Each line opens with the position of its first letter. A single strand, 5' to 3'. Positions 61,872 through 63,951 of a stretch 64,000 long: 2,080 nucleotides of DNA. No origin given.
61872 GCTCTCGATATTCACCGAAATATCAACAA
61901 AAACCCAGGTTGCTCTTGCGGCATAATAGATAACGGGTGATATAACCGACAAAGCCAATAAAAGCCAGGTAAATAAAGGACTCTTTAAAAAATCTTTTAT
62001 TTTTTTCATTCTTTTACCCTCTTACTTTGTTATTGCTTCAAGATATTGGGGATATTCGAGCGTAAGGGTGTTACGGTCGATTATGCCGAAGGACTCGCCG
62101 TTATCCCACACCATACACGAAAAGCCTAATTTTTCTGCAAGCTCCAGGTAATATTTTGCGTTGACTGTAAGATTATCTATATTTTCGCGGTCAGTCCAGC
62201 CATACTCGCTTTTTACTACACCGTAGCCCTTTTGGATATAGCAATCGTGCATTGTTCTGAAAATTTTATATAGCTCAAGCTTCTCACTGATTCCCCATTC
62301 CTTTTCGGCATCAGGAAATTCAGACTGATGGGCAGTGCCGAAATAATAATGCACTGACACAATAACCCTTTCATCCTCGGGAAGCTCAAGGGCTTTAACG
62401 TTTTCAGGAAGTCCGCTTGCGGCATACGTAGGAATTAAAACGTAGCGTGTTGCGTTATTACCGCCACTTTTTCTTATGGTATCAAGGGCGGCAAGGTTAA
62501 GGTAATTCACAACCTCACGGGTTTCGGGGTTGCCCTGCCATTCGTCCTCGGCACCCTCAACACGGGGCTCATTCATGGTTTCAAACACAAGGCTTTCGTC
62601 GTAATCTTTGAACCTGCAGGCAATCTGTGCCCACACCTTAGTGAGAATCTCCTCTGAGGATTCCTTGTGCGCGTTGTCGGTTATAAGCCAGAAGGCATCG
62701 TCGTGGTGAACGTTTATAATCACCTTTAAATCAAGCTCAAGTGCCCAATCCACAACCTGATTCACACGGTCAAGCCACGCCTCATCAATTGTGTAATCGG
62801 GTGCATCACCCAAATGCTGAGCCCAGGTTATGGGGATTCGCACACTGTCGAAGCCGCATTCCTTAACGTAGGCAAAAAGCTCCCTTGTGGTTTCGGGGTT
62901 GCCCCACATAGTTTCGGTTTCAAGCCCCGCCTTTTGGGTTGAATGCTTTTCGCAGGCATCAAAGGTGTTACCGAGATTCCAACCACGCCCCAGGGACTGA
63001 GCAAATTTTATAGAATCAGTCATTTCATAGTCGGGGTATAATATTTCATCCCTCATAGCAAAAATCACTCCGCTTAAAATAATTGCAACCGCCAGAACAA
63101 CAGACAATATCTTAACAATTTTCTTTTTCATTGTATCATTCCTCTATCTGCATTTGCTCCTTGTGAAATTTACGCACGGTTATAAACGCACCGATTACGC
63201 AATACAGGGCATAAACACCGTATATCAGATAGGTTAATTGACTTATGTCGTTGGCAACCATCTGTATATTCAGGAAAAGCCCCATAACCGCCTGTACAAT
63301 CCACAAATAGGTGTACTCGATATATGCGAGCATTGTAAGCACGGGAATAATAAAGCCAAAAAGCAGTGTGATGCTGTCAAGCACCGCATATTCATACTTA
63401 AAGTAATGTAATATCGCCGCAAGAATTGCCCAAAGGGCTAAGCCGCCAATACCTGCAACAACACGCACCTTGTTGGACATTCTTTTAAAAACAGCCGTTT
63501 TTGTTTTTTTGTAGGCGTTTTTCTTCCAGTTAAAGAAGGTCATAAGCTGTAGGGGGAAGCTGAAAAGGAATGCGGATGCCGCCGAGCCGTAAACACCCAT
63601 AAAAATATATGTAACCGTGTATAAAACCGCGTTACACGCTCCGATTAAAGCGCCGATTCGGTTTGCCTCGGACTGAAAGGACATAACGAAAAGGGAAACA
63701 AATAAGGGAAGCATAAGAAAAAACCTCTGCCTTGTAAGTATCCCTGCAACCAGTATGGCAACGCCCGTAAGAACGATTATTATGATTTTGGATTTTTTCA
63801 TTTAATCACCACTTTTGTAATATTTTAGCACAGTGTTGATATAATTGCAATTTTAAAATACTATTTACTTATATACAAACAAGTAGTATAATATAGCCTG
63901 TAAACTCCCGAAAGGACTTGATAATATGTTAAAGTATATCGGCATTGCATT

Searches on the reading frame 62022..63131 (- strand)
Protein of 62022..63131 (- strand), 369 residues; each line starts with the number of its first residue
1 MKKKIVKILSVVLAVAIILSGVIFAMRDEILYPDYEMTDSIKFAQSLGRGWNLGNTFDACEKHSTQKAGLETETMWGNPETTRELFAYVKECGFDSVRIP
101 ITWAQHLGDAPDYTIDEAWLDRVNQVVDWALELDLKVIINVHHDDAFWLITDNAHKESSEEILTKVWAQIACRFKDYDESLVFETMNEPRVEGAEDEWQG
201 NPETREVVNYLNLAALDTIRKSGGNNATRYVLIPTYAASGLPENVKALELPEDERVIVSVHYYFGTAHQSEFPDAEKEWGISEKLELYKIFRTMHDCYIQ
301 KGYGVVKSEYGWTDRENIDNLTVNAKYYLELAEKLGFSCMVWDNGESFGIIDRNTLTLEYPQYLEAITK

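Call 75: search_protein_families(library=pfam, proteins=[window:62022-63131:-], max_evalue=0.0001)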
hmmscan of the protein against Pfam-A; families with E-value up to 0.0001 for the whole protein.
window:62022-63131:- (369 aa): 1 family
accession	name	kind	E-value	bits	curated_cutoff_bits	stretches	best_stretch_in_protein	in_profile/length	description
PF00150.24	Cellulase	-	3e-59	201.2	23.5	1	65-345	8-269/272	Cellulase (glycosyl hydrolase family 5)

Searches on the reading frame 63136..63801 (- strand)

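Call 75: search_protein_families(library=pfam, proteins=[window:63136-63801:-], max_evalue=0.0001)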
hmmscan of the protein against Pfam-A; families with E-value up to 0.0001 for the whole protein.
window:63136-63801:- (221 aa): 1 family
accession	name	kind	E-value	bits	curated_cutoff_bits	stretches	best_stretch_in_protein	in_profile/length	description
PF04973.17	NMN_transporter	-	8e-15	55.7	27.3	1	34-205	9-170/175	Nicotinamide mononucleotide transporter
